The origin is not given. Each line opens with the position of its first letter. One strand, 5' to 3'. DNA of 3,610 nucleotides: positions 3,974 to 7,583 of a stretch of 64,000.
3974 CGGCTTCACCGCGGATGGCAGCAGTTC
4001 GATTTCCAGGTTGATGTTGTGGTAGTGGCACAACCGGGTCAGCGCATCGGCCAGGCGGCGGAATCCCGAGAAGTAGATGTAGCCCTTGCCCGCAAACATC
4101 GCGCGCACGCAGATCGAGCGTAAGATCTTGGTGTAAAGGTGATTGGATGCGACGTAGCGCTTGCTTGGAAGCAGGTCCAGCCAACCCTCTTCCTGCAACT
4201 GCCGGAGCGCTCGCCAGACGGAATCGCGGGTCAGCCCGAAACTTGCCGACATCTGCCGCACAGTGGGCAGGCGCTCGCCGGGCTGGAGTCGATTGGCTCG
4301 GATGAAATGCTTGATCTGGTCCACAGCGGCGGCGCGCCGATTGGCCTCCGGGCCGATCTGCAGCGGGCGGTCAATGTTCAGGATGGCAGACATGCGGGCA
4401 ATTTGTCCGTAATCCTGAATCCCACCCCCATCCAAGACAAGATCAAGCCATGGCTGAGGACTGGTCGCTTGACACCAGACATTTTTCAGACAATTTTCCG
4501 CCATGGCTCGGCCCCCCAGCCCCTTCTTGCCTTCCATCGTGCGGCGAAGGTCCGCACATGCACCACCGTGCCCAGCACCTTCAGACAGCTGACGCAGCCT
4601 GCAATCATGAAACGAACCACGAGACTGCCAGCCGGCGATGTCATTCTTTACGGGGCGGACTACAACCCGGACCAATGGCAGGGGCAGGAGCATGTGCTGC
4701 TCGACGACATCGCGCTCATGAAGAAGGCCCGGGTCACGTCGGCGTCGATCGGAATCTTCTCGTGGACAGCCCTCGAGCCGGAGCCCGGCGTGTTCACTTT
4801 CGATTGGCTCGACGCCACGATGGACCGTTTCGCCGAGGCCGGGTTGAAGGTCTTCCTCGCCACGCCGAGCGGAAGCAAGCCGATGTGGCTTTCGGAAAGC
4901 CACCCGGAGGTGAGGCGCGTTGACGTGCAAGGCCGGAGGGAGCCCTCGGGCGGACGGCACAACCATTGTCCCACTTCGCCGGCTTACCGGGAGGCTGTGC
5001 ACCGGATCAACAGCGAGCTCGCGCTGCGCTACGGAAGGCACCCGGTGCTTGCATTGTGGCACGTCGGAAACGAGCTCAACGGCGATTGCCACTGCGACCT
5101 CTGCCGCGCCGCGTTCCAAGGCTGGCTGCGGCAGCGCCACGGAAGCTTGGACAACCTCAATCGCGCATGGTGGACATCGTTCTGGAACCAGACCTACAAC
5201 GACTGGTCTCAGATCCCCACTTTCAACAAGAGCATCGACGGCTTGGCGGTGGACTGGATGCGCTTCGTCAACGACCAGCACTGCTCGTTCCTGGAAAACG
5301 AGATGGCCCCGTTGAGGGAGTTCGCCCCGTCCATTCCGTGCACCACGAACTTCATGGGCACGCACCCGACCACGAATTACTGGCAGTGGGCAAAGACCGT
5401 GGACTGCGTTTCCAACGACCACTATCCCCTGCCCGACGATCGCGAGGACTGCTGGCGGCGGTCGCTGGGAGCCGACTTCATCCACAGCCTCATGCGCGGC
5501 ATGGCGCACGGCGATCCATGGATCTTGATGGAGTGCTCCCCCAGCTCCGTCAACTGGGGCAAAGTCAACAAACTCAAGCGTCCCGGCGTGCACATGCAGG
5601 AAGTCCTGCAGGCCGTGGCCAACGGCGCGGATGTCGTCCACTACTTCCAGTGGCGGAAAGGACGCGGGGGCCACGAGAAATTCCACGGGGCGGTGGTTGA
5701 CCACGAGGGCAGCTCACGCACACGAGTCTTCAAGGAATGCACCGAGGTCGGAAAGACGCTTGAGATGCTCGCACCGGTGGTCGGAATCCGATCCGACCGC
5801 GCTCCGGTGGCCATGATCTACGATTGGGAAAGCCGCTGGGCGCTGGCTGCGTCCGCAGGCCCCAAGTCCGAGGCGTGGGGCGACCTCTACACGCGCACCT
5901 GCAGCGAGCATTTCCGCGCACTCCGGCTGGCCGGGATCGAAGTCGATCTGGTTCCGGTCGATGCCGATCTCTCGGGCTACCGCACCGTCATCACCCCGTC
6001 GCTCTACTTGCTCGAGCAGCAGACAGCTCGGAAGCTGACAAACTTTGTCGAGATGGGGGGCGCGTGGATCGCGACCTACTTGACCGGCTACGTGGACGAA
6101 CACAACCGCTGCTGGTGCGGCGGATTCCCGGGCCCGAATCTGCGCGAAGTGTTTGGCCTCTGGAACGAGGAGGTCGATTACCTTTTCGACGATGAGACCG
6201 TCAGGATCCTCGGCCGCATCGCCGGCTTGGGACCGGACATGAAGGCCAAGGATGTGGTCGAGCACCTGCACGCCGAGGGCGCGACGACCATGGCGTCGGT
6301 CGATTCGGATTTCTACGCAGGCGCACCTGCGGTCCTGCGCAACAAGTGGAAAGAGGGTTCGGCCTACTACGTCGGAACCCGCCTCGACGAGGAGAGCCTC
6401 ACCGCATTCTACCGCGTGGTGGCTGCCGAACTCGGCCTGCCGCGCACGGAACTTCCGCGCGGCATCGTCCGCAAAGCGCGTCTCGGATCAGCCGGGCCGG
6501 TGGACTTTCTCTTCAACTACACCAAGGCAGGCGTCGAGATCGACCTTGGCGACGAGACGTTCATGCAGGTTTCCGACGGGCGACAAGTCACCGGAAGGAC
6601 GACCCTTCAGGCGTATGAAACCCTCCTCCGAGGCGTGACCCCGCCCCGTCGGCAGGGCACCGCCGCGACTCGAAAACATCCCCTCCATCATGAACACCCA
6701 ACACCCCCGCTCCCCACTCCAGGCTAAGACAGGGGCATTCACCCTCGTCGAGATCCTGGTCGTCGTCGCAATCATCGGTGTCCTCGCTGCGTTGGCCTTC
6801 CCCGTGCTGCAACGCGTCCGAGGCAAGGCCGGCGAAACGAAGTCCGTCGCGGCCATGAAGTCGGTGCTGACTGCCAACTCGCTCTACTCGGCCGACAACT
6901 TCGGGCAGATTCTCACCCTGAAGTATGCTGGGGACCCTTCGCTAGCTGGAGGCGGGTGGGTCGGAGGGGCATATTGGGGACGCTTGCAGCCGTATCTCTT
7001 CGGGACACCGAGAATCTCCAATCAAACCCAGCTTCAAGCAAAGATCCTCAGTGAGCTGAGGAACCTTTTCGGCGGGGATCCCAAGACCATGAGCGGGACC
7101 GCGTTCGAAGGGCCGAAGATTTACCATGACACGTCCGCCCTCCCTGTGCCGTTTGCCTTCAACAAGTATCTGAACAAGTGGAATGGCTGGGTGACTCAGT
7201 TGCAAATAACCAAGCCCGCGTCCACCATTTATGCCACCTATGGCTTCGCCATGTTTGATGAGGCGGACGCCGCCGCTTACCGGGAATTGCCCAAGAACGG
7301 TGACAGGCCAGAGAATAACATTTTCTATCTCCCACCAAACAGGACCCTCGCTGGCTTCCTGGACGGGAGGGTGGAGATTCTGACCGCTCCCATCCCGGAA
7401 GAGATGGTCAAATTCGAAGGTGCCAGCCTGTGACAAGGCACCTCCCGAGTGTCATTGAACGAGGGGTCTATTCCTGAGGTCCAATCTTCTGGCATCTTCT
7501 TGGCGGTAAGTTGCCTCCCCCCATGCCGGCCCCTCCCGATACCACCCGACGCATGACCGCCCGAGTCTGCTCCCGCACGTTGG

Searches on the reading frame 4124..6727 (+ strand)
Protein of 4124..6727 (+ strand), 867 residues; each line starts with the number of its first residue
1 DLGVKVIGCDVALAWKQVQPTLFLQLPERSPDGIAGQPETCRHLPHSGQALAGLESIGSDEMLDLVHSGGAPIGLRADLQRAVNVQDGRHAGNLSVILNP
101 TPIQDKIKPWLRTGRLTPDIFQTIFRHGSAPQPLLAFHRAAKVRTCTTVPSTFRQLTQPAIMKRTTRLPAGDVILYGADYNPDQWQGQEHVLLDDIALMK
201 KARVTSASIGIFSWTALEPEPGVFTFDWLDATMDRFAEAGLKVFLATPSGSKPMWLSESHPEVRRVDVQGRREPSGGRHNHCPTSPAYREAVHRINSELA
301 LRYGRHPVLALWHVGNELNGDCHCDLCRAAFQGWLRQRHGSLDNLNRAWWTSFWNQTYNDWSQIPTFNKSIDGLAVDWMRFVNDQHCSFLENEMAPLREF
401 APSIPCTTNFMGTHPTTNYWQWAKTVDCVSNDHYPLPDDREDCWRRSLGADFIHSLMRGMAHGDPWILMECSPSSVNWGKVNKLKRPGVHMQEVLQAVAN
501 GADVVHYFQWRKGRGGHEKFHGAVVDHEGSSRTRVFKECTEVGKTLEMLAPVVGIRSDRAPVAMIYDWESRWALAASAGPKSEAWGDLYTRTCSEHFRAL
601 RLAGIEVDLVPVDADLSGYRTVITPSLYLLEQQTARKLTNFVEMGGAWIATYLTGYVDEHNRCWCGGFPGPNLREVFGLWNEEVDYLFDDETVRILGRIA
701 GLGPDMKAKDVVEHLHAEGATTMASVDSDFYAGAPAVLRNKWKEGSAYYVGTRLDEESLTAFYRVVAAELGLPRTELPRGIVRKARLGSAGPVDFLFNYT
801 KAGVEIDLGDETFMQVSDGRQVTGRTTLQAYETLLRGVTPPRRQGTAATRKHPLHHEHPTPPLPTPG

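Call 23: search_protein_families(library=pfam, proteins=[window:4124-6727:+], max_evalue=0.001)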
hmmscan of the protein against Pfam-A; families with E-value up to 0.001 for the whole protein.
window:4124-6727:+ (867 aa): 2 families
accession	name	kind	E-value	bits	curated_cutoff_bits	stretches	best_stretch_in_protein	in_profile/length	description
PF02449.21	Glyco_hydro_42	-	5.6e-134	447.7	21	1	179-548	1-375/376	Beta-galactosidase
PF08532.16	Glyco_hydro_42M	-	4.6e-61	206.4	25.8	1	560-772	1-206/207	Beta-galactosidase trimerisation domain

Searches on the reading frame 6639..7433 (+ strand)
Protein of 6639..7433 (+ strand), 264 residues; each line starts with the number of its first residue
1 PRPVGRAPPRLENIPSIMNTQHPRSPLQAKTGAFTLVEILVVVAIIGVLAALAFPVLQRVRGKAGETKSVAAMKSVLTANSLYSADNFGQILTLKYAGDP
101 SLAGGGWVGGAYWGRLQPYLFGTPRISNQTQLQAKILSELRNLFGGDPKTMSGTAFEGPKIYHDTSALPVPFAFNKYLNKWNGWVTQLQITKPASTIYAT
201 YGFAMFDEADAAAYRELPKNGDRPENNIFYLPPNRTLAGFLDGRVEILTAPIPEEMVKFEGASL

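Call 23: search_protein_families(library=pfam, proteins=[window:6639-7433:+], max_evalue=0.001)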
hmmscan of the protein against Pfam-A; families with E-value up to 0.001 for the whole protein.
window:6639-7433:+ (264 aa): 1 family
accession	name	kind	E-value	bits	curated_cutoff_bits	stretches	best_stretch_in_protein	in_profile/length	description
PF07963.17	N_methyl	-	3e-05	23.9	21.2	1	32-54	5-27/27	Prokaryotic N-terminal methylation motif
